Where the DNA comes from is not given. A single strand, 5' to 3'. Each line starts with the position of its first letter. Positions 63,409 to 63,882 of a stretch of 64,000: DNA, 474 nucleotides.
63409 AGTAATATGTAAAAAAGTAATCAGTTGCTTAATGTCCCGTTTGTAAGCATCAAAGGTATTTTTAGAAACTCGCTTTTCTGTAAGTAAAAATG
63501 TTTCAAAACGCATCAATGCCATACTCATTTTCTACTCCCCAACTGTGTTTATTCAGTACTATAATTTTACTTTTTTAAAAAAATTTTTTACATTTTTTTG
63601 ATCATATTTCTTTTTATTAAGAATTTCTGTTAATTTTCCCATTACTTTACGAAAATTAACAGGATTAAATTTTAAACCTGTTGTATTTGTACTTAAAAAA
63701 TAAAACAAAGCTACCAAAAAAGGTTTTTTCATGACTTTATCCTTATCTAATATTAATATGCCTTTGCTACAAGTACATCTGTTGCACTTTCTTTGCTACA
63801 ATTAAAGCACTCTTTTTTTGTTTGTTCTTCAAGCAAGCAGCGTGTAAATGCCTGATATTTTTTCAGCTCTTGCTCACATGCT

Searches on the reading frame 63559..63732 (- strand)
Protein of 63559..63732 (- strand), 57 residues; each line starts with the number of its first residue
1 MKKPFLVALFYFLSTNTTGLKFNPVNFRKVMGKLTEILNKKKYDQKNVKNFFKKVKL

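Call 53: find_encoding_contigs(protein=window:63559-63732:-, flank=10000, max_places=10)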
Protein window:63559-63732:- (57 aa): 14 contigs read that carry it; 10 places shown.
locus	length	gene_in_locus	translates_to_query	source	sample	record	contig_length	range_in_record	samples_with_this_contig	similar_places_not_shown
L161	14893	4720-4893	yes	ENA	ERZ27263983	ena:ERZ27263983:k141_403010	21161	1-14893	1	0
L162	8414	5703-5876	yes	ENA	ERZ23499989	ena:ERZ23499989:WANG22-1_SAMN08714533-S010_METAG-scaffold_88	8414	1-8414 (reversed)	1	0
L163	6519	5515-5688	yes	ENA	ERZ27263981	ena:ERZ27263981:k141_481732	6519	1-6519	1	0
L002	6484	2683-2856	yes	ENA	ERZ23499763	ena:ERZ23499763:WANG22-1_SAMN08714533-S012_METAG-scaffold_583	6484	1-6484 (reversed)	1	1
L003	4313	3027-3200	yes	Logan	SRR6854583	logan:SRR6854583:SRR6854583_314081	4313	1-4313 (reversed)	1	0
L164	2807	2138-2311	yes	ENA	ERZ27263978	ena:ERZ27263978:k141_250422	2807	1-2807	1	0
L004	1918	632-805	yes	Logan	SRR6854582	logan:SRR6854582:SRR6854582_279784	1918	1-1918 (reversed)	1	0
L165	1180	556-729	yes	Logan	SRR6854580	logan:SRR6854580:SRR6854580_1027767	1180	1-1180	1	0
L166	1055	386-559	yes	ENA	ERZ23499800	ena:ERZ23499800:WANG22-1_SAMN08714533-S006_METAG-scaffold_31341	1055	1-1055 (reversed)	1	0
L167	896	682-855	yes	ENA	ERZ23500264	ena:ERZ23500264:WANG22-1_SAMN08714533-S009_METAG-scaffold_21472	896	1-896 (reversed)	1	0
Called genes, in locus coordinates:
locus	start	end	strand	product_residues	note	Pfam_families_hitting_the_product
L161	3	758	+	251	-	?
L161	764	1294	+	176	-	-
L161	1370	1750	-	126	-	-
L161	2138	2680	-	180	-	-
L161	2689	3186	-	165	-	-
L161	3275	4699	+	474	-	PF00587:tRNA-synt_2b, PF03129:HGTP_anticodon, PF09180:ProRS-C_1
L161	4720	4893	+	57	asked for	-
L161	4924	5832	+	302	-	PF02899:Phage_int_SAM_1, PF13495:Phage_int_SAM_4, PF00589:Phage_integrase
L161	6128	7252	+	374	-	PF00712:DNA_pol3_beta, PF02767:DNA_pol3_beta_2, PF02768:DNA_pol3_beta_3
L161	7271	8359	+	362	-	PF02463:SMC_N, PF13175:AAA_15, PF13476:AAA_23, PF13304:AAA_21 (faint)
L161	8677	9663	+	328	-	-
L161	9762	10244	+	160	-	-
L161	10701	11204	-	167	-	-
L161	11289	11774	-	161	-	PF02075:RuvC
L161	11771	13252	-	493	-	PF00089:Trypsin, PF13365:Trypsin_2, PF13180:PDZ_2 (weak), PF00595:PDZ (faint), PF17820:PDZ_6 (faint)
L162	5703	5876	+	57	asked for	-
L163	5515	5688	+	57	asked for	-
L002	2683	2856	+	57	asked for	-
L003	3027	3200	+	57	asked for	-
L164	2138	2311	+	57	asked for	-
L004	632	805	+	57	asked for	-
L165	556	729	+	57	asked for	-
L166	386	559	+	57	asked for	-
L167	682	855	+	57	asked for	-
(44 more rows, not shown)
